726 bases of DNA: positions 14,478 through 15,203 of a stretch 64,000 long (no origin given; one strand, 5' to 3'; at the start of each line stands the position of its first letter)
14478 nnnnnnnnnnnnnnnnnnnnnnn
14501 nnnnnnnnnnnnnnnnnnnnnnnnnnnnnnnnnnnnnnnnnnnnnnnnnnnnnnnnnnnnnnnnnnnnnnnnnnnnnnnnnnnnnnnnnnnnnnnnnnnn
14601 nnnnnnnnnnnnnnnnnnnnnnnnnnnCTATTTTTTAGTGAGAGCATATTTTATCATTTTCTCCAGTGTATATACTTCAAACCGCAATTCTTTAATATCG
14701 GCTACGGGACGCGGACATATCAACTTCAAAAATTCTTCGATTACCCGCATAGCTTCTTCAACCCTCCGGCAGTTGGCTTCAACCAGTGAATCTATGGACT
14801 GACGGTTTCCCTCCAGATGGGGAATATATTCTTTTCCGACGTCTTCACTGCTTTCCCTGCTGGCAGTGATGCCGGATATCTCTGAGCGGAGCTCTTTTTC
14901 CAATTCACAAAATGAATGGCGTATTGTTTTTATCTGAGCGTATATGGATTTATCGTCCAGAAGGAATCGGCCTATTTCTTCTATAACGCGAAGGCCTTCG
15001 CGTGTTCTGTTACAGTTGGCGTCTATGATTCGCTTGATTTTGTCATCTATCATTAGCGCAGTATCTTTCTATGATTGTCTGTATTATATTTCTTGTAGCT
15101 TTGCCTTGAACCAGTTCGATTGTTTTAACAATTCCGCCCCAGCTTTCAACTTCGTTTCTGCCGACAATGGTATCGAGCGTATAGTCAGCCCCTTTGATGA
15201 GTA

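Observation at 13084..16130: One translationally coupled operon mixes ADP-heptose genes (gmhA, stand-alone hldE domain II, PfkB kinase) with thiD2-thiE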

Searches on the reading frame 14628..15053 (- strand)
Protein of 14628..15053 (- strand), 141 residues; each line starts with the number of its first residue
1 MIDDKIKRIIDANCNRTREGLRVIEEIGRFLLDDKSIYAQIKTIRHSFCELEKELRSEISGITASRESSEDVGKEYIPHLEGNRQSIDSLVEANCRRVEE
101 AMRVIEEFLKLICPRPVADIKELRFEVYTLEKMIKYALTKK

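Call 3: search_protein_families(library=pfam, proteins=[window:14628-15053:-], max_evalue=0.01)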
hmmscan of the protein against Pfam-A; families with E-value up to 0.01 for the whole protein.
window:14628-15053:- (141 aa): 1 family
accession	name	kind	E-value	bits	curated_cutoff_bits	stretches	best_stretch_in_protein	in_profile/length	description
PF17792.6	ThiD2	-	1.9e-37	128.9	23.5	1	8-132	1-123/124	ThiD2 family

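Call 4: search_protein_families(library=ncbifam, proteins=[window:14628-15053:-], max_evalue=0.01)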
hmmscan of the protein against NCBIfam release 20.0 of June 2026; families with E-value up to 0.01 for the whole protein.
window:14628-15053:- (141 aa): 1 family
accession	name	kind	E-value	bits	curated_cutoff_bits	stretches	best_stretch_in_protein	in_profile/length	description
NF002727.0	PRK02615.1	equivalog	6.3e-36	123.8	335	1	3-135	11-137/349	thiamine phosphate synthase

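Call 19: search_solved_structures(query=window:14628-15053:-, max_evalue=1, show_alignments=1)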
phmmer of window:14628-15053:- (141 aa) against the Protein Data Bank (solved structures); distinct sequences matched with E-value up to 1: 2.
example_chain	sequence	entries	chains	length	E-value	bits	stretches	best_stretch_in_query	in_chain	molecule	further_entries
8imn_5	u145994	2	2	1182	0.00045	23.8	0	26-90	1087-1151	CpcN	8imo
31cj_A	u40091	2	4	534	0.9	13.1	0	5-105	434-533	Aerotaxis receptor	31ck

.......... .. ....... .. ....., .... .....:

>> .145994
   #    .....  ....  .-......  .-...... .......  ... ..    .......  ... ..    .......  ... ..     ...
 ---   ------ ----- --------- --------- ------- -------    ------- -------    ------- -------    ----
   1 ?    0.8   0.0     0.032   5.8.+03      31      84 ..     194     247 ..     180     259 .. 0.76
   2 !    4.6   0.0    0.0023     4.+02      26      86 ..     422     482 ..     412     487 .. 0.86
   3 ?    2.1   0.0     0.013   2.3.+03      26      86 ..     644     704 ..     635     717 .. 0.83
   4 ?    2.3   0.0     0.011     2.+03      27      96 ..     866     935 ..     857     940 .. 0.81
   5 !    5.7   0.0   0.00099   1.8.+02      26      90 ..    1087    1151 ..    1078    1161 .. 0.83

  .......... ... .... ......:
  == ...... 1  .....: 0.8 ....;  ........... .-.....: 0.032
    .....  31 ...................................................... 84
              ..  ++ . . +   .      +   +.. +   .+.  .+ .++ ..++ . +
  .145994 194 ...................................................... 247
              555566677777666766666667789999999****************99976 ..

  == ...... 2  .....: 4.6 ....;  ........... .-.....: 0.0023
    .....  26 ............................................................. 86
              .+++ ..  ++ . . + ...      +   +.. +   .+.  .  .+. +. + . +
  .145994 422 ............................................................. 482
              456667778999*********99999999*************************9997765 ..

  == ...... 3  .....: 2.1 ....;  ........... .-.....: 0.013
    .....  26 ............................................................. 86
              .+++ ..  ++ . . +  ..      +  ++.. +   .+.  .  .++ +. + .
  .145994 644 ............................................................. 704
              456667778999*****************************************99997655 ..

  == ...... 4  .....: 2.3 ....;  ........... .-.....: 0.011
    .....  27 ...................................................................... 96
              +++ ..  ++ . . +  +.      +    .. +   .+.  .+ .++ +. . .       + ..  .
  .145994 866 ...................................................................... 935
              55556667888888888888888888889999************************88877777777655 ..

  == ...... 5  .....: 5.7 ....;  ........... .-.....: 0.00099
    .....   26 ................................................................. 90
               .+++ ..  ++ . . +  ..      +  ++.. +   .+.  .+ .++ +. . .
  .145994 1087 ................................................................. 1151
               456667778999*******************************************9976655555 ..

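Call 43: search_protein_representatives(protein=window:14628-15053:-)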
Query: 141 residues. Proteins with E-value up to 0.001 (for the whole library): 2391; up to 1e-10: 1511; up to 1e-30: 1. The best 150 are listed.
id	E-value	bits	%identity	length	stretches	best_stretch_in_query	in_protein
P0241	1.5e-39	151.5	54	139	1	4-139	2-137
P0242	1.0e-28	116.5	48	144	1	5-133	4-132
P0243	2.6e-27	111.9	50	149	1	6-135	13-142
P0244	6.9e-27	110.6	48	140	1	6-134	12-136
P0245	2.8e-26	108.6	44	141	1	4-135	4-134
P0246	1.2e-25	106.5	50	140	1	5-136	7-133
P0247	1.4e-25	106.3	42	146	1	5-138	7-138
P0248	4.7e-25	104.6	44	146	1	4-140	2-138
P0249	8.8e-25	103.8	45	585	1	8-133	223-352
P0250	1.0e-24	103.5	42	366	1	2-138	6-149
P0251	1.5e-24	103.0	46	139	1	6-132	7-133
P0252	1.7e-24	102.8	46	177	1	5-138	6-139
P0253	2.2e-24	102.4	43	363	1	8-135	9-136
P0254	2.5e-24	102.3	44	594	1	5-137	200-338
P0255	2.6e-24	102.2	43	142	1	5-134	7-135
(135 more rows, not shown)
